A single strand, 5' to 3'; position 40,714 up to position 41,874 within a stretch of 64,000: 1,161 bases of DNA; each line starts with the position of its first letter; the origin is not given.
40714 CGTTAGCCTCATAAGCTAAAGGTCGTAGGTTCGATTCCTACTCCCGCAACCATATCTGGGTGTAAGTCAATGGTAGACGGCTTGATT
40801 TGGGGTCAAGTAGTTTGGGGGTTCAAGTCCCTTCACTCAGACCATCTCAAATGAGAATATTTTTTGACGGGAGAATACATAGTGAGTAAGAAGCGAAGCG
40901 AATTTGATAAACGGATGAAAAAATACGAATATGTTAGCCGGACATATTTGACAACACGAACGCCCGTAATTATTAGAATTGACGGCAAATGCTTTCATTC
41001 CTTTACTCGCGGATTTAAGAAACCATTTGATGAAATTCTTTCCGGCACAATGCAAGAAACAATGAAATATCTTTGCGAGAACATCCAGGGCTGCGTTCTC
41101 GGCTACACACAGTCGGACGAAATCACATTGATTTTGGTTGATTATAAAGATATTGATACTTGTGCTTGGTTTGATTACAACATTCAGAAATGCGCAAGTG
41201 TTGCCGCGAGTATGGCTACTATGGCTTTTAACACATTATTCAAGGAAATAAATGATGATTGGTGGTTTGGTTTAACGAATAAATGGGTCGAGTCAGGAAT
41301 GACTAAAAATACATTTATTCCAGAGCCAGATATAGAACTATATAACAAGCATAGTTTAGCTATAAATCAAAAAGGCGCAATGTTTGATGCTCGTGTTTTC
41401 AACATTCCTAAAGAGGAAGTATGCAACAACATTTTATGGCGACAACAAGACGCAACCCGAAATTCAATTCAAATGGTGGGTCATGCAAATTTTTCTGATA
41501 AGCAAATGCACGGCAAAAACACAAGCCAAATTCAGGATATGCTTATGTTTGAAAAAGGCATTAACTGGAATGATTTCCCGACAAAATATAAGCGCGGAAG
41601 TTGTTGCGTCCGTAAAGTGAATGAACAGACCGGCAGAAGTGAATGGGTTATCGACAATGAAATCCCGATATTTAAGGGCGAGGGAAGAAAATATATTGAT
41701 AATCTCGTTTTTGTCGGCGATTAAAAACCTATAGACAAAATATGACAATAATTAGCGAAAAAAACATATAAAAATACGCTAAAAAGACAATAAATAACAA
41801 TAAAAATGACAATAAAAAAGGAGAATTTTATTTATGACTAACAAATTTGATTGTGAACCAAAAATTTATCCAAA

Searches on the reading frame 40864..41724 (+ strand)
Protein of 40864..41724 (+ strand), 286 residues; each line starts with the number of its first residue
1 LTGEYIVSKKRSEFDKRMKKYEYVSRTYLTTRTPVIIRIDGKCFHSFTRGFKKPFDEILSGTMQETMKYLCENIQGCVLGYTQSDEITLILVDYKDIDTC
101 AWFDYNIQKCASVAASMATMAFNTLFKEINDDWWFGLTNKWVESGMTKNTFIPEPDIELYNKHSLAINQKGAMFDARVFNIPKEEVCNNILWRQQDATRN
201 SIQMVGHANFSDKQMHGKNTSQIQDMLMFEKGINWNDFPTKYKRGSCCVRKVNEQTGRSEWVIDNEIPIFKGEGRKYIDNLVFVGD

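Call 7: search_protein_families(library=pfam, proteins=[window:40864-41724:+], max_evalue=0.01)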
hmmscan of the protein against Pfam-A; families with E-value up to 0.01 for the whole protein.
window:40864-41724:+ (286 aa): 2 families
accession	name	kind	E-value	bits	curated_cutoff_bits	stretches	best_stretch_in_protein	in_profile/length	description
PF04446.17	Thg1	-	1.3e-29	103.1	29.2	1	16-182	2-130/130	tRNAHis guanylyltransferase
PF14413.11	Thg1C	-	0.00041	21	26.3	1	211-256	38-83/116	Thg1 C terminal domain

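Call 9: find_related_loci(query=window:40864-41724:+, collection=viral_contigs, flank=10000)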
Query window:40864-41724:+ (286 aa) in viral_contigs; peptide patterns used: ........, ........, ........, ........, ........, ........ (x = any residue, [..] = any of these).
53 stretches matched a pattern; 51 encode a relative of the query (tblastn E <= 1e-3); 51 distinct loci.
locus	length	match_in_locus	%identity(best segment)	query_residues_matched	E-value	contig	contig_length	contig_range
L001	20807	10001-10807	74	7-284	3e-141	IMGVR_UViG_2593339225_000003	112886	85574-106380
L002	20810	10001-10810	71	8-286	6e-133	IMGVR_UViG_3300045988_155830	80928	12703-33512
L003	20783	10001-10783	71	9-286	3e-132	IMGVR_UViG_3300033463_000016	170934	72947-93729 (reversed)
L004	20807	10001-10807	69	8-285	1e-129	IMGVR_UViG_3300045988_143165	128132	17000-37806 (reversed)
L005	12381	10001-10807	69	8-285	1e-129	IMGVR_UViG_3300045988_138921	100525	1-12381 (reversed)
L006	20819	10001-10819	65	6-286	5e-124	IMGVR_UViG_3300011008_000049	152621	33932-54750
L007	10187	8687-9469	64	9-286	1e-120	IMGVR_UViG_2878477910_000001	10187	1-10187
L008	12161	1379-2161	63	9-286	5e-120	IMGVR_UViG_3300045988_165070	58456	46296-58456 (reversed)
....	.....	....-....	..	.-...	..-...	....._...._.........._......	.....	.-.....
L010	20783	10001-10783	63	9-286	5e-120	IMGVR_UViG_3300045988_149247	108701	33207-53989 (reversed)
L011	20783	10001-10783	63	9-286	5e-120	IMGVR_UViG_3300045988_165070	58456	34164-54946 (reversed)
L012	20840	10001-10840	62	7-286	7e-118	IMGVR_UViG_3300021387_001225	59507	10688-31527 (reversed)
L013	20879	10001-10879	57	5-286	1e-103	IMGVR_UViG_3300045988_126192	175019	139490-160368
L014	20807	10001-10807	59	12-286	1e-103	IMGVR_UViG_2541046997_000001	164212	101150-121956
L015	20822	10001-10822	60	12-286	8e-104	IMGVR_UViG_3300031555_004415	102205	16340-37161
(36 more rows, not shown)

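Call 10: search_dna_similar(query=window:40864-41724:+, collection=phages, mode=protein, max_rows=40)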
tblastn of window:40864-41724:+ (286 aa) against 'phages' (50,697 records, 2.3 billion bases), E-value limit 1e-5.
Records with a match: 163; places in all: 164; records where one place covers at least 80% of the query: 144.
Best place of each record, by identity: <60% 163.
By first word of the organism name: Bacillus 46; Prevotella 15; Caulobacter 13; Mycobacterium 11; Erwinia 7; Brevundimonas 7; Aeromonas 6; Vibrio 6; Burkholderia 5; Fusobacterium 4; and 19 more.
By host as written in the record: - 17; Prevotella sp. 15; Bacillus cereus 14; Caulobacter vibrioides CB15 13; Mycobacterium smegmatis mc2 155 8; Brevundimonas pondensis LVF1 6; Bacillus sp. 5; Burkholderia cenocepacia 4; and 50 more.
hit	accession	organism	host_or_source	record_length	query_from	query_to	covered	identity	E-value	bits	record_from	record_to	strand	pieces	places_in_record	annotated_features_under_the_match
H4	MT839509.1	Bacteriophage sp.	human fecal samples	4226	5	282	97%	58.2%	1e-100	326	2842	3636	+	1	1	record has no annotation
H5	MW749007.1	Bacillus phage vB_BspH_TimeGriffin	Bacillus sp.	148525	10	282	95%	48.9%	1e-72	247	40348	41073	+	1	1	putative tRNA-His guanylyltransferase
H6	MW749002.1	Bacillus phage vB_BspH_Mawwa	Bacillus sp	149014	10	282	95%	48.9%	1e-72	247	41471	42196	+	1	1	putative tRNA(His) guanylyltransferase Thg1 family protein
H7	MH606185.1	Bacillus phage BSP38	Bacillus subtilis KCCM 12052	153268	7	285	98%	47.7%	2e-75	255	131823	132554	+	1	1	putative tRNAHis guanylyltransferase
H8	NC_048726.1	Bacillus phage BSP38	Bacillus subtilis KCCM 12052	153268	7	285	98%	47.7%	2e-75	255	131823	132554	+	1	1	tRNA-His guanylyltransferase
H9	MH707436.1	Bacillus phage BSP36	Bacillus subtilis KCCM 11780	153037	7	285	98%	47.3%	1e-74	253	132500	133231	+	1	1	putative tRNA-His guanylyltransferase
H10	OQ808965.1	Fusobacterium phage vB_FnuS_FNU3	Fusobacterium nucleatum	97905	13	286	96%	46.7%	7e-76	256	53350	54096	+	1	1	putative tRNA(His) guanylyltransferase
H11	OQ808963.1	Fusobacterium phage vB_FnuS_FNU2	Fusobacterium nucleatum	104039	13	286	96%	46.7%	7e-76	256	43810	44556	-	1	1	putative tRNA(His) guanylyltransferase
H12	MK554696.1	Fusobacterium phage Fnu1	Fusobacterium nucleatum ATCC 10953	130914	13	286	96%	46.7%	7e-76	256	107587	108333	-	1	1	hypothetical protein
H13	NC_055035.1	Fusobacterium phage Fnu1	Fusobacterium nucleatum ATCC 10953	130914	13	286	96%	46.7%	7e-76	256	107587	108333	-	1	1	tRNA-His guanylyltransferase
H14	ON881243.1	Bacillus phage PK-3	Bacillus sp.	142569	13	286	96%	46.6%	5e-71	243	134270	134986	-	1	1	tRNA(His) guanylyltransferase Thg1 family protein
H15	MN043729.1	Bacillus phage vB_BmeM-Goe8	Bacillus megaterium DSM 319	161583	8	284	97%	45.2%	1e-68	236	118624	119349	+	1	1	putative tRNAHis guanylyltransferase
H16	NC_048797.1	Bacillus phage vB_BmeM-Goe8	Bacillus megaterium DSM 319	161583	8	284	97%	45.2%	1e-68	236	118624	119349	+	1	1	tRNA-His guanylyltransferase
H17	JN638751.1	Bacillus phage G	Bacillus megaterium str. ATCC 43725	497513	6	285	98%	44.3%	2e-71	244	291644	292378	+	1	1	378: gp378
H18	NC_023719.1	Bacillus phage G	Bacillus megaterium str. ATCC 43725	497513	6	285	98%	44.3%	2e-71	244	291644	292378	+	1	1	378: tRNA-His guanylyltransferase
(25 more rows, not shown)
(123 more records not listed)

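Call 25: search_solved_structures(query=window:40864-41724:+, show_alignments=2)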
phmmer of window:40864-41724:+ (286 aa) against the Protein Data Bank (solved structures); distinct sequences matched with E-value up to 0.001: 6.
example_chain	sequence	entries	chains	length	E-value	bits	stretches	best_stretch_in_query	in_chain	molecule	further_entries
4kgk_A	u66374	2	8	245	1e-63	218.5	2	16-129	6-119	Thg1-like uncharacterized protein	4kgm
5axk_A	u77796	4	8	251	4.5e-10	42.5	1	33-119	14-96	tRNA(His)-5'-guanylyltransferase (Thg1) like protein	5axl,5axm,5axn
3wbz_A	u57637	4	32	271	3.3e-09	39.6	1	19-92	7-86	Likely histidyl tRNA-specific guanylyltransferase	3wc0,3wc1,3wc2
5xox_A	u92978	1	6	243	1.3e-08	37.7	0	29-93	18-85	tRNA(His) guanylyltransferase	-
7cv1_A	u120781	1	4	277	1.7e-06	30.7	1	31-112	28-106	Probable tRNA(His) guanylyltransferase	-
3otb_A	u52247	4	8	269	1.8e-06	30.6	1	32-112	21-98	tRNA(His) guanylyltransferase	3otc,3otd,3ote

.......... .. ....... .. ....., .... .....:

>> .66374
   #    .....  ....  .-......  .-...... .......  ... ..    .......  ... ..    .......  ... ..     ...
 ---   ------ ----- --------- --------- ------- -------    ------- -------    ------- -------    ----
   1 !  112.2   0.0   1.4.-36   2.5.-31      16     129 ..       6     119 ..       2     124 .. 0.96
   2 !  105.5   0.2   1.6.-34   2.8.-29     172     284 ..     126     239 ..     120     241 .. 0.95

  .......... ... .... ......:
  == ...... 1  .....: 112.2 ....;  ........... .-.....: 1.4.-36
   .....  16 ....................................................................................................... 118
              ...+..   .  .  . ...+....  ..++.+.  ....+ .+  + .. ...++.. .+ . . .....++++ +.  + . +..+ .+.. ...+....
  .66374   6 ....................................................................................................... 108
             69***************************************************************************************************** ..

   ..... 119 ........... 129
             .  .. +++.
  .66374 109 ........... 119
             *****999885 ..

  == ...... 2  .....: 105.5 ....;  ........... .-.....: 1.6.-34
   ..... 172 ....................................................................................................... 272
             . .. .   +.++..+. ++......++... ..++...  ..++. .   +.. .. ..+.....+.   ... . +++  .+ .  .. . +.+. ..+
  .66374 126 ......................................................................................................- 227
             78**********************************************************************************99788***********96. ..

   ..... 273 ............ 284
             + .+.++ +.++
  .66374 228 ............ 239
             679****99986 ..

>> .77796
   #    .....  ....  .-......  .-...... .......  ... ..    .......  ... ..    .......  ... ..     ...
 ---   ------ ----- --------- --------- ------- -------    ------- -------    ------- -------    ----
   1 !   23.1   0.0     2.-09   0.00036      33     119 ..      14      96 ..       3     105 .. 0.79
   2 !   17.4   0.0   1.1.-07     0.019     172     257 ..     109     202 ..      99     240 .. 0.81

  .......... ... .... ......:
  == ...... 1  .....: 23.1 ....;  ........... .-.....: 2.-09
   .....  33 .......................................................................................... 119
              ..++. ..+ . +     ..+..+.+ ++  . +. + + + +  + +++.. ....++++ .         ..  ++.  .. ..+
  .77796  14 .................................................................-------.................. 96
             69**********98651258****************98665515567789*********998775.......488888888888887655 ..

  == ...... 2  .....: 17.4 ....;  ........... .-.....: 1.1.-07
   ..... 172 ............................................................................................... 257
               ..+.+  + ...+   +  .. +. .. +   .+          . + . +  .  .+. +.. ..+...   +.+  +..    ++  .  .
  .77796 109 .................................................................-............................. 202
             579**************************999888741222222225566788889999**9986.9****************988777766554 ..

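Call 46: find_homologous_proteins(query=window:40864-41724:+, max_evalue=1e-10)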
Query window:40864-41724:+ (286 aa): 8000 proteins with E <= 1e-10 among 8000 candidates; the best 120 are listed.
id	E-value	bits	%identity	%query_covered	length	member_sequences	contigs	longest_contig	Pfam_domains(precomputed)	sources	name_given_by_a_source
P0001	9.4e-188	640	97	98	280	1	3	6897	PF04446.18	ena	-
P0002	1.6e-186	636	97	98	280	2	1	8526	PF04446.18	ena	-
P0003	1.1e-185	634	95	98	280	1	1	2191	PF04446.18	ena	-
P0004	2.3e-183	626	95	98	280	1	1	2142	PF04446.18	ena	-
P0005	2.8e-183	626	93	99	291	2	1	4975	PF04446.18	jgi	jgi:tRNA(His) 5'-end guanylyltransferase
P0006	7.6e-183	624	95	97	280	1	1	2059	PF04446.18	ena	-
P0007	3.4e-182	622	94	97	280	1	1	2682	PF04446.18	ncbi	-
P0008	4.6e-182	622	94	97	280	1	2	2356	PF04446.18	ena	-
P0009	1.8e-181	620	94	97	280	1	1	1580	PF04446.18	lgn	-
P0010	2.0e-181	620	94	97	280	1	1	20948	PF04446.18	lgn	-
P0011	3.5e-181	619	94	97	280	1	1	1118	PF04446.18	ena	-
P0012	1.5e-180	617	94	97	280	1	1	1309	PF04446.18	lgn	-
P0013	1.5e-180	617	94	97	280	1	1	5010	PF04446.18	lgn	-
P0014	2.3e-180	616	92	97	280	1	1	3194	PF04446.18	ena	-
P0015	1.0e-179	614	93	98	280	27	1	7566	PF04446.18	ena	-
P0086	3.2e-124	432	71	97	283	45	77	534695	PF04446.18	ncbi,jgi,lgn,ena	jgi:tRNA(His) 5'-end guanylyltransferase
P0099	5.9e-122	424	68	97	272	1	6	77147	PF04446.18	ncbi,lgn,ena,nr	ncbi:MAG: tRNA(His) guanylyltransferase Thg1 family protein [Bacteroidales bacterium]|nr:tRNA(His) g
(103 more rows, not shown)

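Call 56: find_encoding_contigs(protein=P0086, flank=10000, max_places=4)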
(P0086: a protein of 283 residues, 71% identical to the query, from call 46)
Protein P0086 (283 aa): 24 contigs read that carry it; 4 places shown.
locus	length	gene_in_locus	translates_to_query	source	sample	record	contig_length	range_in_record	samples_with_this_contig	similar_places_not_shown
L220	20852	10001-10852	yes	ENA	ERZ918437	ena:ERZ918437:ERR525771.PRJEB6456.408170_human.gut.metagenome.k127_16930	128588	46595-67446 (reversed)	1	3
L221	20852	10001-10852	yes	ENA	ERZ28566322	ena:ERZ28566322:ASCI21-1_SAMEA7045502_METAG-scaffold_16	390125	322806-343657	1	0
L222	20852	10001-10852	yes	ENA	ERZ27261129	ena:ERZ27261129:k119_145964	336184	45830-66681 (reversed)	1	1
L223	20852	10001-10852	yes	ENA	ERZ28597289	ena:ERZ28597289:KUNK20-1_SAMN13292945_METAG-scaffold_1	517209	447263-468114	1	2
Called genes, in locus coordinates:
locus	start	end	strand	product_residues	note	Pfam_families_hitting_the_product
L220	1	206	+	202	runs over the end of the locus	PF19789:DUF6273 (faint)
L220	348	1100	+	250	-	PF10686:YAcAr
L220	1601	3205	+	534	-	PF01145:Band_7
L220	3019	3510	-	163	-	-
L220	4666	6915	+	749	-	-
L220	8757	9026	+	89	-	-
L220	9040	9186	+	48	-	-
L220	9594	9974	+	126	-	-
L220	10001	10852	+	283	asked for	PF04446:Thg1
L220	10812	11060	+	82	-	-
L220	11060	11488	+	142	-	PF01981:PTH2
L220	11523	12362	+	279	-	PF22751:DUF488-N3a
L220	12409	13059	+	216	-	-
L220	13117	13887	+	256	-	PF00149:Metallophos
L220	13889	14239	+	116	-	-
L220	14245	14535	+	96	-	PF26092:T4_Y16D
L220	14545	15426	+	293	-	PF02272:DHHA1 (weak)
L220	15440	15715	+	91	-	PF19791:DUF6275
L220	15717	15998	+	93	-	-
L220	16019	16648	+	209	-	-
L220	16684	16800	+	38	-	-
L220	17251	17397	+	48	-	-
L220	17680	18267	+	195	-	PF01467:CTP_transf_like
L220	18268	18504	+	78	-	-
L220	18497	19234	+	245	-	-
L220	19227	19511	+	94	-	-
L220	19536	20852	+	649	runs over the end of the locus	PF22745:Nlig-Ia, PF01653:DNA_ligase_aden, PF03120:OB_DNA_ligase, PF00533:BRCT (weak)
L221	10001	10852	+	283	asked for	PF04446:Thg1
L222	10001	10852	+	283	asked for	PF04446:Thg1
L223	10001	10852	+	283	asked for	PF04446:Thg1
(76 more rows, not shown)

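Call 57: find_encoding_contigs(protein=P0099, flank=10000, max_places=3)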
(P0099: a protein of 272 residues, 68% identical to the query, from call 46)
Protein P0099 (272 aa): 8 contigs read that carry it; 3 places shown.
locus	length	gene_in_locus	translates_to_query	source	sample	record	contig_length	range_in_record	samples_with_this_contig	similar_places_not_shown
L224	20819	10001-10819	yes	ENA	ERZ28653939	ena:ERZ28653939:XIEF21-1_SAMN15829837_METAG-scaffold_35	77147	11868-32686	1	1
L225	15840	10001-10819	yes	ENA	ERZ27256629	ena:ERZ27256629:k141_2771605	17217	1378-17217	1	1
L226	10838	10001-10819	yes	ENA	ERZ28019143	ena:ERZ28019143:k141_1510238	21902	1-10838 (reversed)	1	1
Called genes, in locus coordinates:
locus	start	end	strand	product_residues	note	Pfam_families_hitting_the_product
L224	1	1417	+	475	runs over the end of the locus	PF01145:Band_7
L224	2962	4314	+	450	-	PF01385:OrfB_IS605 (faint), PF07282:Cas12f1-like_TNB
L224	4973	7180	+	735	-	-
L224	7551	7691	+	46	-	-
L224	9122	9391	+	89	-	-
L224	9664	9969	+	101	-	-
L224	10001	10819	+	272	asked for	PF04446:Thg1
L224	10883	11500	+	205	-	-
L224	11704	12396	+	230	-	PF00149:Metallophos (weak)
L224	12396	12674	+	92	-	PF26092:T4_Y16D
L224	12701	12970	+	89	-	PF19791:DUF6275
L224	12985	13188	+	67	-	-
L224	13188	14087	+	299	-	-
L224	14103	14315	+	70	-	-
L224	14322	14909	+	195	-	PF00149:Metallophos (faint), PF12850:Metallophos_2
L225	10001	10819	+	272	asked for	PF04446:Thg1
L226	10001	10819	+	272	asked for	PF04446:Thg1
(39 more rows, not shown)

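Call 78: find_related_loci(query=A2, collection=viral_contigs, flank=3000)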
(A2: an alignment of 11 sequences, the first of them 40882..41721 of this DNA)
Query A2 (280 aa) in viral_contigs; peptide patterns used: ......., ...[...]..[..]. (x = any residue, [..] = any of these).
599 stretches matched a pattern (row limit reached: there are more); 583 encode a relative of the query (tblastn E <= 1e-3); the best 80 are kept; 80 distinct loci.
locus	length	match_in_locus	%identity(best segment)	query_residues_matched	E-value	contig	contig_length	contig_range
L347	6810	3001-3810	71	2-280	4e-133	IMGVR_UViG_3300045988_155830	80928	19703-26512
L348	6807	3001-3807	69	2-279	7e-130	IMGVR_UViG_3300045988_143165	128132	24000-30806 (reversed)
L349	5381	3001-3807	69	2-279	6e-130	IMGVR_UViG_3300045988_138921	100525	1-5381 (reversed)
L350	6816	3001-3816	65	1-280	1e-123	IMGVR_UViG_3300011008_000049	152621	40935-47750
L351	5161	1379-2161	63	3-280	3e-120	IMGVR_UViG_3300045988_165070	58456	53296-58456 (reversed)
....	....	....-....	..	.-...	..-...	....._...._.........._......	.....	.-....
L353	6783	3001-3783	63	3-280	3e-120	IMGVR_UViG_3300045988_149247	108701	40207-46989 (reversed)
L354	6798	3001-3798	65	7-278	8e-119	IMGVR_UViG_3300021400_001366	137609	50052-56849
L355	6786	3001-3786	63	3-280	4e-116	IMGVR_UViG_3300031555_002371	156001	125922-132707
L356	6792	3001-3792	64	4-278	1e-115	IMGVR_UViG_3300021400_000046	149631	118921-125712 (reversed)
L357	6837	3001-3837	62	1-280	2e-115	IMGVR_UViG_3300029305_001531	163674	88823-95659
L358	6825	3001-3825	62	3-280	9e-113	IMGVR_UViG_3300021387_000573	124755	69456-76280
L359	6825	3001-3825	62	3-280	9e-113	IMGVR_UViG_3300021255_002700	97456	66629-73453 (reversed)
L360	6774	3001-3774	61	6-280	3e-111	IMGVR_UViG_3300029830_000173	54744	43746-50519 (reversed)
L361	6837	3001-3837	61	1-278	2e-108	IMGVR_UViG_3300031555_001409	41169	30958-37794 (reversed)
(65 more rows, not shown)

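Call 83: get_annotated_region(hit=H13, flank=20000)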
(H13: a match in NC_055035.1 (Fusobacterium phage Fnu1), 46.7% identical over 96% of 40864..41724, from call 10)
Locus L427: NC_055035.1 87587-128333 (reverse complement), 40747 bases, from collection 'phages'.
description: Fusobacterium phage Fnu1, complete genome.
organism: Fusobacterium phage Fnu1 (NCBI taxid 2530024)
taxonomy: Viruses; Duplodnaviria; Heunggongvirae; Uroviricota; Caudoviricetes; Latrobevirus; Latrobevirus FNU1
host: Fusobacterium nucleatum ATCC 10953; source: -; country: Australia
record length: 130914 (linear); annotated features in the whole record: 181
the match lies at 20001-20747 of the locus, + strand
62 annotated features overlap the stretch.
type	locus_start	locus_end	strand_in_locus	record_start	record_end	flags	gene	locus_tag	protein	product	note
CDS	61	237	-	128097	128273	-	-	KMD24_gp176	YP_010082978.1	hypothetical protein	175. No significant similarity found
CDS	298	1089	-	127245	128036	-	-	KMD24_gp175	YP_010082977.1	anti-repressor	174. ORF6N domain-containing protein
CDS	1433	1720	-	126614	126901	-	-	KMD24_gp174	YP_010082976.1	DNA binding protein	173. HU family DNA-binding protein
CDS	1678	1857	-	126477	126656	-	-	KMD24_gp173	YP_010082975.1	hypothetical protein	172. No significant similarity found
CDS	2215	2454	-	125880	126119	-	-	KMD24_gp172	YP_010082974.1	glutaredoxin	171. glutaredoxin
CDS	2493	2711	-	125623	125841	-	-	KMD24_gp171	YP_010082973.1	hypothetical protein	170. No significant similarity found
CDS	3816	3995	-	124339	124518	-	-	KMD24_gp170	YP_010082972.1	hypothetical protein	169. No significant similarity found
CDS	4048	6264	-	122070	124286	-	-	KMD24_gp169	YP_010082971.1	RNA ligase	168. metallophosphoesterase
CDS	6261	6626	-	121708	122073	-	-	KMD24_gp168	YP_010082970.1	TonB-dependent receptor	167. TonB-dependent receptor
CDS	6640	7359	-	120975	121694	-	-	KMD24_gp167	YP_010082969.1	hypothetical protein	166. No significant similarity found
CDS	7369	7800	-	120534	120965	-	-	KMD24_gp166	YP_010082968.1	hypothetical protein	165. hypothetical protein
CDS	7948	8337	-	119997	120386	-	-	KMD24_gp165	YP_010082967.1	hypothetical protein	164. hypothetical protein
CDS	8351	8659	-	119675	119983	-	-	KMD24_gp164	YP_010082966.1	hypothetical protein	163. hypothetical protein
CDS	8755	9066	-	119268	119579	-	-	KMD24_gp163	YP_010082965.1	glycosyltransferase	162. glycosyltransferase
CDS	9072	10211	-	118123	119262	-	-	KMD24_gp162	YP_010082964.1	anti-repressor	161. hypothetical protein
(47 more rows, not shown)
